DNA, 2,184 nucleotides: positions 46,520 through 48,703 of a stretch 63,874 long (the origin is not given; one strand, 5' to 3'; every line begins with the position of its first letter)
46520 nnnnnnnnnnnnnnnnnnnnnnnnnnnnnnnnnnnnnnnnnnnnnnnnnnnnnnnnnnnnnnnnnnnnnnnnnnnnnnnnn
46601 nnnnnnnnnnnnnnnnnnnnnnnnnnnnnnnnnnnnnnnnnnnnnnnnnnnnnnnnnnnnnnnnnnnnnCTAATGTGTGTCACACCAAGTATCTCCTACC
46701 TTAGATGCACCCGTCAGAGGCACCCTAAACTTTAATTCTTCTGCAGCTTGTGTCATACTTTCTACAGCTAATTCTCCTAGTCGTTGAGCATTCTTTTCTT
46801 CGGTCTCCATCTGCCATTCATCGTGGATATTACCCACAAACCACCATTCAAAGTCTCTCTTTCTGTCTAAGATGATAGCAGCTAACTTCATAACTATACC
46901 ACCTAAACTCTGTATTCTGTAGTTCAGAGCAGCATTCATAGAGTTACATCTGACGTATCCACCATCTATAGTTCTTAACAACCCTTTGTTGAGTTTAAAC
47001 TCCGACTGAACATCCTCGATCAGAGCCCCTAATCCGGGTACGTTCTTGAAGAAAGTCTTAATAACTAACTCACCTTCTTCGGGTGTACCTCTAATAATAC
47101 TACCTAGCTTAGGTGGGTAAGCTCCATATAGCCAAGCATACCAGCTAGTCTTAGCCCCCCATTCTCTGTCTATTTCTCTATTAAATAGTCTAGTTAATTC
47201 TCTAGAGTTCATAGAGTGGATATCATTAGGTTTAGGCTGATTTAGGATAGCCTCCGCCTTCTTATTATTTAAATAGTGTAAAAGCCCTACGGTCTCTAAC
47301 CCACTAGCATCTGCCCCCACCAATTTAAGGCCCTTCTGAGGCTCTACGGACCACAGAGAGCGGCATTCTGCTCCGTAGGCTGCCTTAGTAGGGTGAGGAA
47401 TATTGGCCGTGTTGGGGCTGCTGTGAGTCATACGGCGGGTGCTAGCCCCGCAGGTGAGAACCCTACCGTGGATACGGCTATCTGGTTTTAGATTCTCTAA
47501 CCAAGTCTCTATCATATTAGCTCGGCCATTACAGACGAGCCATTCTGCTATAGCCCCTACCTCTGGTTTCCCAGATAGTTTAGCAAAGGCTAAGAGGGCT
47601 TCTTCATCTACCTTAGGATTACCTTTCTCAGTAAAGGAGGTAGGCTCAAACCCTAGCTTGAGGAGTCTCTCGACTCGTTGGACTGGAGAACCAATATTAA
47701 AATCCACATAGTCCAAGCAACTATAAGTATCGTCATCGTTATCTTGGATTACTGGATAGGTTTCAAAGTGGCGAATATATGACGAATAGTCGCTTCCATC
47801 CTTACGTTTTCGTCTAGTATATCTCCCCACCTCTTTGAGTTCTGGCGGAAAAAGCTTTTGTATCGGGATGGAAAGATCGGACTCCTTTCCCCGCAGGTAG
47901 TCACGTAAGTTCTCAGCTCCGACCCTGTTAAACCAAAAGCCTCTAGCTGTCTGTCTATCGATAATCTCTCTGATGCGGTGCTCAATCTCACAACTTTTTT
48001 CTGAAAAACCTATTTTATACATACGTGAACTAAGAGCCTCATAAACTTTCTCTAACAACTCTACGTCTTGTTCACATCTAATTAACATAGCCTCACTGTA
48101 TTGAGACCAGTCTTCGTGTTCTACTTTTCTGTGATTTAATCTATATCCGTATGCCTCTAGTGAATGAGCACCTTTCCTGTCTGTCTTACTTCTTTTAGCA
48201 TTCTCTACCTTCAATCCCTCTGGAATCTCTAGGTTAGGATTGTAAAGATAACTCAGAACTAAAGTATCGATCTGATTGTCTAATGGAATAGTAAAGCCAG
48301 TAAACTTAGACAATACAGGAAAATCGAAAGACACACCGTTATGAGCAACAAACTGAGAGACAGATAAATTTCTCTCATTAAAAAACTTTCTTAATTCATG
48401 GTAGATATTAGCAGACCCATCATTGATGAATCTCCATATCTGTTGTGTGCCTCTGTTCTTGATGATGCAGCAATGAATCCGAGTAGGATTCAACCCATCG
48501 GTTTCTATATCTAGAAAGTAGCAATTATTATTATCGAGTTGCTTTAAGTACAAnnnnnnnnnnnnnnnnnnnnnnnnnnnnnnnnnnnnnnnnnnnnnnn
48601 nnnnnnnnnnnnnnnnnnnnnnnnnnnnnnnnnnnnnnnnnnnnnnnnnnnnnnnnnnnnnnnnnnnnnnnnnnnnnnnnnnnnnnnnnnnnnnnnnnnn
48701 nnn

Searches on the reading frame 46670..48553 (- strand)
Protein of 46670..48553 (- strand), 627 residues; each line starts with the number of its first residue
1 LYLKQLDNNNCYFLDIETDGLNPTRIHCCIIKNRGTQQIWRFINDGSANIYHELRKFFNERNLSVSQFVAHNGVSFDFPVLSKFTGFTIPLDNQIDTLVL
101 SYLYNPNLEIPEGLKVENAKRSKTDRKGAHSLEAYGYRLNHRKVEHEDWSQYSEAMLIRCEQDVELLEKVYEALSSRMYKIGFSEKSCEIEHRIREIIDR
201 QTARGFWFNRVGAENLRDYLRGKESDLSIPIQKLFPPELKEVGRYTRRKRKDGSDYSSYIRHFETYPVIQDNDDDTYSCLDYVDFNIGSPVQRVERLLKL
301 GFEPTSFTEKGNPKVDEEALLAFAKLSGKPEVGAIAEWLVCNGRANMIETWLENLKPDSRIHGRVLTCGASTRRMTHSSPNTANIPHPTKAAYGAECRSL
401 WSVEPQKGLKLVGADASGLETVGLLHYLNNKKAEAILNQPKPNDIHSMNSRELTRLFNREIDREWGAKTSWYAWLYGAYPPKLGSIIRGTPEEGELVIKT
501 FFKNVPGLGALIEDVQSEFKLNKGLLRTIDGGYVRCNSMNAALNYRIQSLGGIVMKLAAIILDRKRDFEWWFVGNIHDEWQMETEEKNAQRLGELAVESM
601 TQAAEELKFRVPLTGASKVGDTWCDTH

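Call 11: search_dna_similar(query=window:46670-48553:-, collection=phages, mode=protein, max_rows=25)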
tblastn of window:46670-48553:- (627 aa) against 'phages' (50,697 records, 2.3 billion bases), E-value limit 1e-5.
Records with a match: 2666; places in all: 2767; records where one place covers at least 80% of the query: 1502.
Best place of each record, by identity: <60% 2666.
By first word of the organism name: Escherichia 646; Klebsiella 500; Pseudomonas 321; Salmonella 138; Vibrio 120; Yersinia 84; Aeromonas 44; Caulobacter 40; Bacillus 40; Enterococcus 39; and 89 more.
By host as written in the record: - 434; Klebsiella pneumoniae 244; Escherichia coli 230; Pseudomonas aeruginosa 65; Yersinia pestis 38; Escherichia coli K-12 MG1655 37; Klebsiella pneumoniae 135080 32; Salmonella enterica subsp. enterica serovar Typhi 30; and 647 more.
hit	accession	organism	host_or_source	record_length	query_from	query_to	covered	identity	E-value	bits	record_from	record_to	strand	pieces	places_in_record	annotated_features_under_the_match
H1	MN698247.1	Pelagibacter phage HTVC115P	Candidatus Pelagibacter sp. HTCC7211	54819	13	627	98%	35.9%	2e-93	321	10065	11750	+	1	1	DNA polymerase | hypothetical protein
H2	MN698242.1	Pelagibacter phage HTVC103P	Candidatus Pelagibacter sp. HTCC7211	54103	10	627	99%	35.5%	2e-91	315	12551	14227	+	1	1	DNA polymerase | hypothetical protein | DNA primase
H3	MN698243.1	Pelagibacter phage HTVC104P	Candidatus Pelagibacter sp. HTCC7211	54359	10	627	99%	35.2%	2e-91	315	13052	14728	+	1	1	DNA polymerase | hypothetical protein | DNA primase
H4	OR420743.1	Roseobacter phage CRP-125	Paracoccaceae bacterium strain FZCC0023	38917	3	627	100%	33.9%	4e-73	262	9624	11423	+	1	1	DNA polymerase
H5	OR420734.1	Roseobacter phage CRP-804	Paracoccaceae bacterium strain FZCC0196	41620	15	627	98%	34.3%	8e-77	273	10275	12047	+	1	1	DNA polymerase | hypothetical protein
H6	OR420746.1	Roseobacter phage CRP-227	Paracoccaceae bacterium strain FZCC0040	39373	3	627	100%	33.5%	8e-73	261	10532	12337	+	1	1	DNA polymerase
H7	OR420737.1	Roseobacter phage CRP-171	Paracoccaceae bacterium strain FZCC0023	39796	3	627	100%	33.5%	2e-68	248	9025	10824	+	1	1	DNA polymerase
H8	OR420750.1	Roseobacter phage CRP-361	Paracoccaceae bacterium strain FZCC0042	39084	3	627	100%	33.3%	3e-71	256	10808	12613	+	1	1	DNA polymerase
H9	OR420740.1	Roseobacter phage CRP-114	Paracoccaceae bacterium strain FZCC0023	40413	3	627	100%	33.3%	4e-71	256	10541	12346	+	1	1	DNA polymerase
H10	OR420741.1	Roseobacter phage CRP-118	Paracoccaceae bacterium strain FZCC0023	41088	10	627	99%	33.4%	7e-76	270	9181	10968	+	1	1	DNA polymerase | hypothetical protein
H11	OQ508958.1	Pseudoalteromonas phage vB_PtuP_Slicky01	Pseudoaltermonas tunicata SMS2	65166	14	627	98%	33.0%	9e-77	273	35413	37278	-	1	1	DNA polymerase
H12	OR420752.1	Roseobacter phage CRP-403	Paracoccaceae bacterium strain FZCC0037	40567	10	627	99%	32.8%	3e-74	265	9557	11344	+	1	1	DNA polymerase | hypothetical protein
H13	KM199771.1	Mesorhizobium phage vB_MloP_Lo5R7ANS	Mesorhizobium loti R7ANS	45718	14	627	98%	32.8%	1e-70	254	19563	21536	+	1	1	putative DNA polymerase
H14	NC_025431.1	Mesorhizobium phage vB_MloP_Lo5R7ANS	Mesorhizobium loti R7ANS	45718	14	627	98%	32.8%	1e-70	254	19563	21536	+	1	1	DNA polymerase I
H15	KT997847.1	uncultured phage_Deep1-GF2-KM23-C739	0.2-5 um-sized marine plankton sample ...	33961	13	627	98%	32.6%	8e-65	237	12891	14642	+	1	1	DNA polymerase family A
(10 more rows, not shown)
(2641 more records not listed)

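Call 12: search_protein_families(library=pfam, proteins=[window:46670-48553:-], max_evalue=0.01)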
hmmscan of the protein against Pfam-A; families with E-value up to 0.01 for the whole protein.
window:46670-48553:- (627 aa): 2 families
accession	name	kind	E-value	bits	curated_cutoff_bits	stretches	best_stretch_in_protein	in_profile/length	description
PF00476.26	DNA_pol_A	-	2.6e-31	109.4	34.3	1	274-624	20-380/381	DNA polymerase family A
PF13482.12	RNase_H_2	-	5.5e-07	30.1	22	1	13-174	2-164/165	RNase_H superfamily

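Call 13: find_related_loci(query=window:46670-48553:-, collection=viral_contigs, flank=6000)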
Query window:46670-48553:- (627 aa) in viral_contigs; peptide patterns used: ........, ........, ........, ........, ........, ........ (x = any residue, [..] = any of these).
323 stretches matched a pattern; 322 encode a relative of the query (tblastn E <= 1e-3); the best 80 are kept; 80 distinct loci.
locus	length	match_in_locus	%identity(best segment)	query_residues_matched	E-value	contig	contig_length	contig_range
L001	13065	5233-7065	60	2-627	0e+0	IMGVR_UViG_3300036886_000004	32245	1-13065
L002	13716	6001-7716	38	9-627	4e-112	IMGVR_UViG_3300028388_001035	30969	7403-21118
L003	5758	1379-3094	36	14-627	3e-105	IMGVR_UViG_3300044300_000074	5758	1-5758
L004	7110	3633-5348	36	14-627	9e-105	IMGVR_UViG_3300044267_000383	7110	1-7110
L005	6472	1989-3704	36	14-627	1e-104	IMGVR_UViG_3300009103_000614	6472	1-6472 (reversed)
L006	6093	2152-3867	36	14-627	8e-105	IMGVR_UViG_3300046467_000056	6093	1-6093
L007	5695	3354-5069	36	14-627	1e-104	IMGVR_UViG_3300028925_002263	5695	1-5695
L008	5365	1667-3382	36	14-627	1e-104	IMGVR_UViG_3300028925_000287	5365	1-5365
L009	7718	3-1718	35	14-627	5e-104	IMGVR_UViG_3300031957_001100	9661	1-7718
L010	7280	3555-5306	36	7-627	7e-104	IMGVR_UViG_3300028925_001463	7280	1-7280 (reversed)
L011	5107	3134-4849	36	14-627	5e-104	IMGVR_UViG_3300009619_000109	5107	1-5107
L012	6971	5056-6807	36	7-627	6e-104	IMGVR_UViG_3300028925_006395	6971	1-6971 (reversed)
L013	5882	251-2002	36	7-627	5e-104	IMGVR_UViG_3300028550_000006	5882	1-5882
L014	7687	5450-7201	36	7-627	7e-104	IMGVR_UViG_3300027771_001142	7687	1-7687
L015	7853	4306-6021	35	14-627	5e-104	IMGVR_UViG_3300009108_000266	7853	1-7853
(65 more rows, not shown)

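Call 18: find_homologous_proteins(query=window:46670-48553:-, max_evalue=1e-50)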
Query window:46670-48553:- (627 aa): 3021 proteins with E <= 1e-50 among 8000 candidates; the best 120 are listed.
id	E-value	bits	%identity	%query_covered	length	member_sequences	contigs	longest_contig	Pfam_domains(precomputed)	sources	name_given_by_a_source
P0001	0.0e+0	1289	100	88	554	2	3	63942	PF00476.27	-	-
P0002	8.9e-259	878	62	100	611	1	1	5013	PF00476.27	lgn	-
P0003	1.3e-249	848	60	99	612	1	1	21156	PF00476.27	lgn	-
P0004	2.2e-249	847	60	75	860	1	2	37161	PF13482.13,PF00476.27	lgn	-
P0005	8.5e-249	846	61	99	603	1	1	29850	PF00476.27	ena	-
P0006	1.4e-245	835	62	94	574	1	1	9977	PF00476.27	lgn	-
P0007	1.7e-243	828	59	100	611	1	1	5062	PF13482.13,PF00476.27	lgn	-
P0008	3.0e-243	827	60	100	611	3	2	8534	PF00476.27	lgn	-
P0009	1.1e-234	799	58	100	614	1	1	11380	PF00476.27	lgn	-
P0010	2.9e-233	794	58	100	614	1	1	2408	PF00476.27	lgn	-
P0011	1.4e-231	789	58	100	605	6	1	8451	PF00476.27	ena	-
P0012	6.9e-227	773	57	100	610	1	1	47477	PF00476.27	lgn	-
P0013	3.0e-221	755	57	100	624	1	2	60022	PF00476.27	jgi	jgi:DNA polymerase-1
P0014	3.0e-221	755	57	100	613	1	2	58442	PF00476.27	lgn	-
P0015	1.1e-217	743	55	100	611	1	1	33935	PF00476.27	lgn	-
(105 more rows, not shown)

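Call 19: find_encoding_contigs(protein=P0001, flank=10000, max_places=10)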
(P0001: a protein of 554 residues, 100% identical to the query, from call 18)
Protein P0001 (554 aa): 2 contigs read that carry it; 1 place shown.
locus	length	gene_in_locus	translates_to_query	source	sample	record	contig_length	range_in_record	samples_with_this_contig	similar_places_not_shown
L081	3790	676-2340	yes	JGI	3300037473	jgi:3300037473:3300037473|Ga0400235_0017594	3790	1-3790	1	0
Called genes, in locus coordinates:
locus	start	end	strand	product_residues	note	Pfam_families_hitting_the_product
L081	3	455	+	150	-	?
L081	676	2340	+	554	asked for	PF00476:DNA_pol_A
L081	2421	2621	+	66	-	-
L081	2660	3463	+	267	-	PF00149:Metallophos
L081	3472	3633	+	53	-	-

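Call 21: find_encoding_contigs(protein=P0005, flank=10000, max_places=2)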
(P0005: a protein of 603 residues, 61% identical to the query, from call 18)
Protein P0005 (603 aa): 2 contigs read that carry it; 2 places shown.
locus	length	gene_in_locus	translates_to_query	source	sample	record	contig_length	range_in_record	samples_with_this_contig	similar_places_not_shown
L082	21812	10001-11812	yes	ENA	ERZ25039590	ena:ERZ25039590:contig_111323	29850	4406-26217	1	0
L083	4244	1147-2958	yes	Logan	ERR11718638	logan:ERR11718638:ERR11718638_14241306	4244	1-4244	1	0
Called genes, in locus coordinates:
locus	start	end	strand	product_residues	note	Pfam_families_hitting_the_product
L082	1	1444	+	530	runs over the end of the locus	PF13522:GATase_6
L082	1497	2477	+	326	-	PF14395:COOH-NH2_lig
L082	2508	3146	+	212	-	-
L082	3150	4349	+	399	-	PF12224:Amidoligase_2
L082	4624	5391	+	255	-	-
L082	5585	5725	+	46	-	-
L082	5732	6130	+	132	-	-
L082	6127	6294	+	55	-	-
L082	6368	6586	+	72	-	-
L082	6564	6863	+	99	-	-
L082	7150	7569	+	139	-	-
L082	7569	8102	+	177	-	-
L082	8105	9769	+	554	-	PF13155:Toprim_2, PF13362:Toprim_3, PF03796:DnaB_C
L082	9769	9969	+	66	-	-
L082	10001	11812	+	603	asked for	PF00476:DNA_pol_A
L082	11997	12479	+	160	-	PF02661:Fic (faint)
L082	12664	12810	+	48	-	-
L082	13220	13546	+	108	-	PF03819:MazG (weak), PF12643:MazG-like (weak)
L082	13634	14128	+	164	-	-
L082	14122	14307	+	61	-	-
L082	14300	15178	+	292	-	-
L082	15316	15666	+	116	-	-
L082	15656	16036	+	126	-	PF05367:Phage_endo_I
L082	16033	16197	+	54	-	-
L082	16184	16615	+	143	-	-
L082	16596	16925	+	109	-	-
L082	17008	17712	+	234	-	PF13482:RNase_H_2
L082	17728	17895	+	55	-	-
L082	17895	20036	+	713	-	PF02867:Ribonuc_red_lgC, PF13403:Hint_2 (weak)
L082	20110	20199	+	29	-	-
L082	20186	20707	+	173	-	-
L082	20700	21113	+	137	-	-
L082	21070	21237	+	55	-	-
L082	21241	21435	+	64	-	-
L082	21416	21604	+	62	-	-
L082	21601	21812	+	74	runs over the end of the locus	-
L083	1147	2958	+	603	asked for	PF00476:DNA_pol_A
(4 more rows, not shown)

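Call 22: find_encoding_contigs(protein=P0003, flank=10000, max_places=2)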
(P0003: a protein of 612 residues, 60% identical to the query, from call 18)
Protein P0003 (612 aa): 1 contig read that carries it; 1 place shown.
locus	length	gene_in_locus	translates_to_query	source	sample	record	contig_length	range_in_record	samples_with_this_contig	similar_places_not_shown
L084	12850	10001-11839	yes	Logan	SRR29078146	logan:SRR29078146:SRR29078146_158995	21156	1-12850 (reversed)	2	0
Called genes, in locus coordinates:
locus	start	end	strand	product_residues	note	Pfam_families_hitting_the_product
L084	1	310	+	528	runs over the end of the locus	PF13522:GATase_6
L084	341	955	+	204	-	-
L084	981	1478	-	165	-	-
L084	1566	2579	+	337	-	PF14395:COOH-NH2_lig (weak)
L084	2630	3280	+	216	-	-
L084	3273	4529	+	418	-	PF12224:Amidoligase_2 (weak)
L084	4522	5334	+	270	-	-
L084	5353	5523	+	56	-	-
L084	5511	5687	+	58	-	-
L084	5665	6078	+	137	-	-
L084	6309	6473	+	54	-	-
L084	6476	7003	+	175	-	-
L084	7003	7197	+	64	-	-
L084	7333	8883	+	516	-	PF13155:Toprim_2, PF13362:Toprim_3 (faint), PF03796:DnaB_C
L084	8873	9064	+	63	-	-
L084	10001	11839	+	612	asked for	PF00476:DNA_pol_A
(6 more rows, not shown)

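Call 23: find_encoding_contigs(protein=P0013, flank=10000, max_places=2)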
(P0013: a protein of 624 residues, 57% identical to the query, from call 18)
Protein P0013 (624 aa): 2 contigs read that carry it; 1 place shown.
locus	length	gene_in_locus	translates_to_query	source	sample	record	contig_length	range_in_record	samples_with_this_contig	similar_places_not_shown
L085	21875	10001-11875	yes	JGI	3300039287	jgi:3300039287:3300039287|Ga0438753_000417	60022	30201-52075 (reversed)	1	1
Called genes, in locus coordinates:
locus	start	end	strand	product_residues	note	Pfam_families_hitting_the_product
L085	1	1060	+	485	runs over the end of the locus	PF13230:GATase_4 (weak), PF13522:GATase_6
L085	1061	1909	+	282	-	PF14395:COOH-NH2_lig (weak)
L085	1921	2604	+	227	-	-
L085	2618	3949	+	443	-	PF12224:Amidoligase_2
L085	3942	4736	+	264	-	PF08443:RimK (weak)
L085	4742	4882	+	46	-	-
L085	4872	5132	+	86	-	-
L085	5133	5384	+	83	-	-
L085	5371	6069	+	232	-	-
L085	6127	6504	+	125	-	-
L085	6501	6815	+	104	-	-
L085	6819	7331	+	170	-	PF00149:Metallophos (weak)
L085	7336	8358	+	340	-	PF21189:PHA02142, PF09414:RNA_ligase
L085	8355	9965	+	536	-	PF13155:Toprim_2, PF13362:Toprim_3, PF13662:Toprim_4 (weak), PF03796:DnaB_C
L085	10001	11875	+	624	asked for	PF00476:DNA_pol_A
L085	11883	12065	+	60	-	-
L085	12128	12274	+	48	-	-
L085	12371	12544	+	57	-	-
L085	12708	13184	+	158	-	-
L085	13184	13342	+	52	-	-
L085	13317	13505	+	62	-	-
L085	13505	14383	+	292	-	-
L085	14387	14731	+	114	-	-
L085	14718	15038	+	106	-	PF24608:PDDEXK_15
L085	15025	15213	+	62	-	-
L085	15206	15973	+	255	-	PF13482:RNase_H_2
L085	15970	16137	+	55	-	-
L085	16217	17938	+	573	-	PF02867:Ribonuc_red_lgC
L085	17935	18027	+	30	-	-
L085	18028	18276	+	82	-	PF21840:DUF6899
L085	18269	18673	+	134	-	PF14359:DUF4406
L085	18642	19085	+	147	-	PF18909:dGTP_diPhyd_N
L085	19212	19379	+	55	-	-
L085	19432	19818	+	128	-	-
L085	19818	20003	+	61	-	-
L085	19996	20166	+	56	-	-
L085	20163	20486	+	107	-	-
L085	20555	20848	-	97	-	-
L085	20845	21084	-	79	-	-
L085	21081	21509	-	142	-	PF00959:Phage_lysozyme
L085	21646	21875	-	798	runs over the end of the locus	PF27114:Phage_tail_beta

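Call 37: find_encoding_contigs(protein=P0004, flank=10000, max_places=1)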
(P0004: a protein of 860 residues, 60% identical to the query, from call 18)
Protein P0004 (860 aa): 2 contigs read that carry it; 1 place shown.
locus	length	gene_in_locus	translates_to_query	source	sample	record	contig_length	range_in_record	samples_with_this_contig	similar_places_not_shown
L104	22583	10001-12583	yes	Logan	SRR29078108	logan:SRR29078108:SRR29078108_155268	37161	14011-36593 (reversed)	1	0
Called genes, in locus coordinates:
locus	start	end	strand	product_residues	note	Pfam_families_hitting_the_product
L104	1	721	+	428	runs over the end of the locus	?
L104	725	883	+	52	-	-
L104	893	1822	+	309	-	PF14395:COOH-NH2_lig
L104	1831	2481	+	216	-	-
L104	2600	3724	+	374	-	PF12224:Amidoligase_2 (weak)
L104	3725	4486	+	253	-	-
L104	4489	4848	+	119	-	-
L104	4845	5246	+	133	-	-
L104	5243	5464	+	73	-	-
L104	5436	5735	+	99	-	-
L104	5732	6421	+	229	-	-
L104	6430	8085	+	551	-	PF13155:Toprim_2 (weak), PF13362:Toprim_3, PF03796:DnaB_C, PF06745:ATPase (faint), PF13481:AAA_25 (weak)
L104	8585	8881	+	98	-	-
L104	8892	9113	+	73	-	-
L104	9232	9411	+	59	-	-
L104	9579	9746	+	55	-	-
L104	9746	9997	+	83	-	-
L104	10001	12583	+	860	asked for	PF13482:RNase_H_2 (weak), PF00476:DNA_pol_A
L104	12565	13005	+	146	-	-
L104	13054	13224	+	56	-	-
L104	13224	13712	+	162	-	PF02661:Fic (weak)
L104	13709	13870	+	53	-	-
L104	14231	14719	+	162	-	-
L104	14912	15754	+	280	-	-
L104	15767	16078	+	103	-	-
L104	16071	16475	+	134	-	PF05367:Phage_endo_I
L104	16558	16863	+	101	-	-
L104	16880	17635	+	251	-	-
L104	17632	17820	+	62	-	-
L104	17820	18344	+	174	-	-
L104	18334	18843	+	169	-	PF18909:dGTP_diPhyd_N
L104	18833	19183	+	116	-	-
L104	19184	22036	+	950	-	PF21995:RNR-II_ins_dom (weak), PF02867:Ribonuc_red_lgC (faint), PF14528:LAGLIDADG_3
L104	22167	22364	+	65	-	-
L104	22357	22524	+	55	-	-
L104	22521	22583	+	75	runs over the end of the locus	-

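Call 38: find_encoding_contigs(protein=P0012, flank=10000, max_places=1)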
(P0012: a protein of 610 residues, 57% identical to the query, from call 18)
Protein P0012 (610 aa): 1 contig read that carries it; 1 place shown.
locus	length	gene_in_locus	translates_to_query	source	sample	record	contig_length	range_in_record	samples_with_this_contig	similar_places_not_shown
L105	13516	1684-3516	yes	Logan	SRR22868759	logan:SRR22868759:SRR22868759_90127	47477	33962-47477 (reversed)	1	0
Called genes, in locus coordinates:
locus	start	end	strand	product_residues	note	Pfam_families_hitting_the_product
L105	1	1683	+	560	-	?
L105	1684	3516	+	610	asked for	PF00476:DNA_pol_A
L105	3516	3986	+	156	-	PF02661:Fic (faint)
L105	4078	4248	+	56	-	-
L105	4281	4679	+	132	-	-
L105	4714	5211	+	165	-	-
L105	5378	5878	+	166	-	-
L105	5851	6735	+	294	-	-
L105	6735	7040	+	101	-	-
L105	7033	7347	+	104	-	PF24608:PDDEXK_15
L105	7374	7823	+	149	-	-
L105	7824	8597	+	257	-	PF13482:RNase_H_2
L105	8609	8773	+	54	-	-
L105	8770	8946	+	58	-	-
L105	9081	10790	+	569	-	PF02867:Ribonuc_red_lgC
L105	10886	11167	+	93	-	PF21840:DUF6899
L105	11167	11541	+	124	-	PF14359:DUF4406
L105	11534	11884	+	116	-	PF18909:dGTP_diPhyd_N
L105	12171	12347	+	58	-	-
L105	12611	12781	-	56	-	-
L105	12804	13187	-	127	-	-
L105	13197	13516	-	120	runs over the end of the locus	PF10908:Tlde1_dom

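Call 39: find_encoding_contigs(protein=P0014, flank=10000, max_places=1)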
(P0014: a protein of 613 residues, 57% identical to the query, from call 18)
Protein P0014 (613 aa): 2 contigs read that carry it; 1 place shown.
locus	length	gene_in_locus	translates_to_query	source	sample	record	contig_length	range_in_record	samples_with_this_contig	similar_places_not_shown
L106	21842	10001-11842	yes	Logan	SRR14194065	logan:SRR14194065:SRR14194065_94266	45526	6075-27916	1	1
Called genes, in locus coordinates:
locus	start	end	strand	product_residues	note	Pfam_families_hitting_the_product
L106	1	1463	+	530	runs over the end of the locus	PF13522:GATase_6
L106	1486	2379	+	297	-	PF14395:COOH-NH2_lig (faint)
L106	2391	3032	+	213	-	-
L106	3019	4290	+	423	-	PF12224:Amidoligase_2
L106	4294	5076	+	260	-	-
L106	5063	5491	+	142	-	-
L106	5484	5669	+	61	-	-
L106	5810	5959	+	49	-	-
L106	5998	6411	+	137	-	-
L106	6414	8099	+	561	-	PF13155:Toprim_2, PF13362:Toprim_3 (weak), PF03796:DnaB_C, PF13481:AAA_25 (weak)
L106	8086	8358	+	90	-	-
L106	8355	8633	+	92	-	-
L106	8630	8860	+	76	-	-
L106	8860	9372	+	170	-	-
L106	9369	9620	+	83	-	-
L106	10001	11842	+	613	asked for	PF00476:DNA_pol_A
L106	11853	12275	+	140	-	-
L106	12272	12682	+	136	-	PF10686:YAcAr (weak)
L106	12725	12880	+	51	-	-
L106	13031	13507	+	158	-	-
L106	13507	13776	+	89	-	-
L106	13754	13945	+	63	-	-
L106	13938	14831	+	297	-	-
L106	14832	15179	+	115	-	-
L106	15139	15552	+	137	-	PF05367:Phage_endo_I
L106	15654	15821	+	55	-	-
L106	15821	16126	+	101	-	-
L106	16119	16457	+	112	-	PF02945:Endonuclease_7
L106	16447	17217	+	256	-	PF13482:RNase_H_2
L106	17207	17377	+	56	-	-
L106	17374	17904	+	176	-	PF06941:NT5C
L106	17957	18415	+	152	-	PF18909:dGTP_diPhyd_N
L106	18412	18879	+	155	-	-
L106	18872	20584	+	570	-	PF02867:Ribonuc_red_lgC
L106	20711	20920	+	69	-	-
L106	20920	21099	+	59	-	-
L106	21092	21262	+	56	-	-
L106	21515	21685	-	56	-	-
